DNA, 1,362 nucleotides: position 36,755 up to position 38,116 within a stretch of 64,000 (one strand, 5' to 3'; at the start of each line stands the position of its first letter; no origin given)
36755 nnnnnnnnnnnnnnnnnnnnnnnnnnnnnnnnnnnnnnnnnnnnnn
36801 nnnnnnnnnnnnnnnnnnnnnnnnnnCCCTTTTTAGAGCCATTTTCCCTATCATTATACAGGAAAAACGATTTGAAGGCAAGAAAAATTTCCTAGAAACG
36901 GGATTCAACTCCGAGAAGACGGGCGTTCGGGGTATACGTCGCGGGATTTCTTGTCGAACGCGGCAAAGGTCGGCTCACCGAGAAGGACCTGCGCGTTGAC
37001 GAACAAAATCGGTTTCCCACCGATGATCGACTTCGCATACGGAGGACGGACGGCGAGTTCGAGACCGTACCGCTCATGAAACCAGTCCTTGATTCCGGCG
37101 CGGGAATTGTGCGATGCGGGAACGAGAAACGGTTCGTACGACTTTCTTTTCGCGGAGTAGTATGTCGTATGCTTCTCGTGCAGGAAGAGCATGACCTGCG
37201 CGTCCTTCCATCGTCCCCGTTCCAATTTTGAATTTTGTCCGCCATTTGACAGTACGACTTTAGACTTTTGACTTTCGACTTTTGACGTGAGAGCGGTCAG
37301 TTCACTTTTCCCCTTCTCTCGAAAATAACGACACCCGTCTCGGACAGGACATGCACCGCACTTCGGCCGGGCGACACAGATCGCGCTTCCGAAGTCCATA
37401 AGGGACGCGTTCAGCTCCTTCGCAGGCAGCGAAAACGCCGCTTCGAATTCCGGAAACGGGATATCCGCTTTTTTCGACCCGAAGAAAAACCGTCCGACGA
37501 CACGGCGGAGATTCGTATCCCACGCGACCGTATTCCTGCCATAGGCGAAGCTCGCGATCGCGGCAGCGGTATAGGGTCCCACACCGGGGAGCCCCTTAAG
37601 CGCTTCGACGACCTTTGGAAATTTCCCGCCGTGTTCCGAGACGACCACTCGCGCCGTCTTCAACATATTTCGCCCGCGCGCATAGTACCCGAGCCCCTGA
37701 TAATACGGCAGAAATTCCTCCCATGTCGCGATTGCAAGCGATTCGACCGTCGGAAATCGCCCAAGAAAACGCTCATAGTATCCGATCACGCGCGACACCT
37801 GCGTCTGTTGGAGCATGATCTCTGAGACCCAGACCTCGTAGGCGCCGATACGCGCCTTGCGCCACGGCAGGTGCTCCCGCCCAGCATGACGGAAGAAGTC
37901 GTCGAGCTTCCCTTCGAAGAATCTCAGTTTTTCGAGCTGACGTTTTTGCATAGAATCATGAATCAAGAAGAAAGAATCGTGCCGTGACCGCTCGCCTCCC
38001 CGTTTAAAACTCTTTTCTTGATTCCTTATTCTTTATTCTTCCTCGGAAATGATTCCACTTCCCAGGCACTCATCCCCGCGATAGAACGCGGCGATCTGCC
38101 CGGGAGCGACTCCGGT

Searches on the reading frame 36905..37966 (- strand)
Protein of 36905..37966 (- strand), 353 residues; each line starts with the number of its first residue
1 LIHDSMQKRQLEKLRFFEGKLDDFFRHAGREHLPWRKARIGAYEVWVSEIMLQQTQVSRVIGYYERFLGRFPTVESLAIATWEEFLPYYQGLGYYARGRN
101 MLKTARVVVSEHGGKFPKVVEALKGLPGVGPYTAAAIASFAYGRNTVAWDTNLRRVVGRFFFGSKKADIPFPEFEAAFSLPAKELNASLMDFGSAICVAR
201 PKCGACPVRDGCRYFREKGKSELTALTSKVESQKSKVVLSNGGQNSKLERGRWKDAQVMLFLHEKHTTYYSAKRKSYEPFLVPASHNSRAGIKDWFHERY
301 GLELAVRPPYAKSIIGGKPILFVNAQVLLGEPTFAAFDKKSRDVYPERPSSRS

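Call 11: search_protein_families(library=pfam, proteins=[window:36905-37966:-])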
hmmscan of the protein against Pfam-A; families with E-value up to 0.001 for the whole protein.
window:36905-37966:- (353 aa): 2 families
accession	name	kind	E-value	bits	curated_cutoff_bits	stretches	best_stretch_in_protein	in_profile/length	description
PF00730.31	HhH-GPD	-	3.1e-15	56.9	26.2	1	47-166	1-92/108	HhH-GPD superfamily base excision DNA repair protein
PF00633.29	HHH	-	2.2e-06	27.7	24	1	112-140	2-30/30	Helix-hairpin-helix motif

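Call 23: search_solved_structures(query=window:36905-37966:-, show_alignments=2, max_evalue=1e-10)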
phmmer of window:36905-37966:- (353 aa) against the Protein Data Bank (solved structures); distinct sequences matched with E-value up to 1e-10: 30.
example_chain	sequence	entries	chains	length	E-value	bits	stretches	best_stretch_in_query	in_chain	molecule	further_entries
1kg6_A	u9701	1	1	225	2.5e-46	161.7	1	17-213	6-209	A/G-specific adenine glycosylase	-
1kg2_A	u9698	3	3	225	6.6e-46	160.3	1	17-213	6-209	A/G-specific adenine glycosylase | ADENINE GLYCOSYLASE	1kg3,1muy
1kg7_A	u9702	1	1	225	8.8e-46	159.9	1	17-213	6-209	A/G-specific adenine glycosylase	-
1kg5_A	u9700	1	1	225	9.1e-46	159.9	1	17-213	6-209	A/G-specific adenine glycosylase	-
1wef_A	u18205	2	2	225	1.3e-45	159.4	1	17-213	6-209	A/G-specific adenine glycosylase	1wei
1kg4_A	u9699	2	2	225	1.7e-45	158.9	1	17-213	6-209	A/G-specific adenine glycosylase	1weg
1mud_A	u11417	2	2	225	3.3e-45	158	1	17-213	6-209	Adenine DNA glycosylase | ADENINE GLYCOSYLASE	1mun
1kqj_A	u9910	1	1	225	3.1e-44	154.8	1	17-213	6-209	A/G-SPECIFIC ADENINE GLYCOSYLASE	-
6q0c_A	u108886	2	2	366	1.2e-42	149.6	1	14-229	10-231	A/G-specific adenine glycosylase | Adenine DNA glycosylase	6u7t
8dwe_A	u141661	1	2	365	3e-42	148.3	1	14-229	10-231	Adenine DNA glycosylase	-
9bs2_A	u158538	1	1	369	3.2e-42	148.2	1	14-229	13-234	Adenine DNA glycosylase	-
4yoq_A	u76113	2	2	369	3.3e-42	148.1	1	14-229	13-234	A/G-specific adenine glycosylase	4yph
1rrs_A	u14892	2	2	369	4.4e-42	147.7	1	14-229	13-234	MutY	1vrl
8dwd_A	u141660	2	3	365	5.8e-42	147.3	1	14-229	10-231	Adenine DNA glycosylase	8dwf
8dvp_A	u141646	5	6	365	5.8e-42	147.3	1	14-229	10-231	Adenine DNA glycosylase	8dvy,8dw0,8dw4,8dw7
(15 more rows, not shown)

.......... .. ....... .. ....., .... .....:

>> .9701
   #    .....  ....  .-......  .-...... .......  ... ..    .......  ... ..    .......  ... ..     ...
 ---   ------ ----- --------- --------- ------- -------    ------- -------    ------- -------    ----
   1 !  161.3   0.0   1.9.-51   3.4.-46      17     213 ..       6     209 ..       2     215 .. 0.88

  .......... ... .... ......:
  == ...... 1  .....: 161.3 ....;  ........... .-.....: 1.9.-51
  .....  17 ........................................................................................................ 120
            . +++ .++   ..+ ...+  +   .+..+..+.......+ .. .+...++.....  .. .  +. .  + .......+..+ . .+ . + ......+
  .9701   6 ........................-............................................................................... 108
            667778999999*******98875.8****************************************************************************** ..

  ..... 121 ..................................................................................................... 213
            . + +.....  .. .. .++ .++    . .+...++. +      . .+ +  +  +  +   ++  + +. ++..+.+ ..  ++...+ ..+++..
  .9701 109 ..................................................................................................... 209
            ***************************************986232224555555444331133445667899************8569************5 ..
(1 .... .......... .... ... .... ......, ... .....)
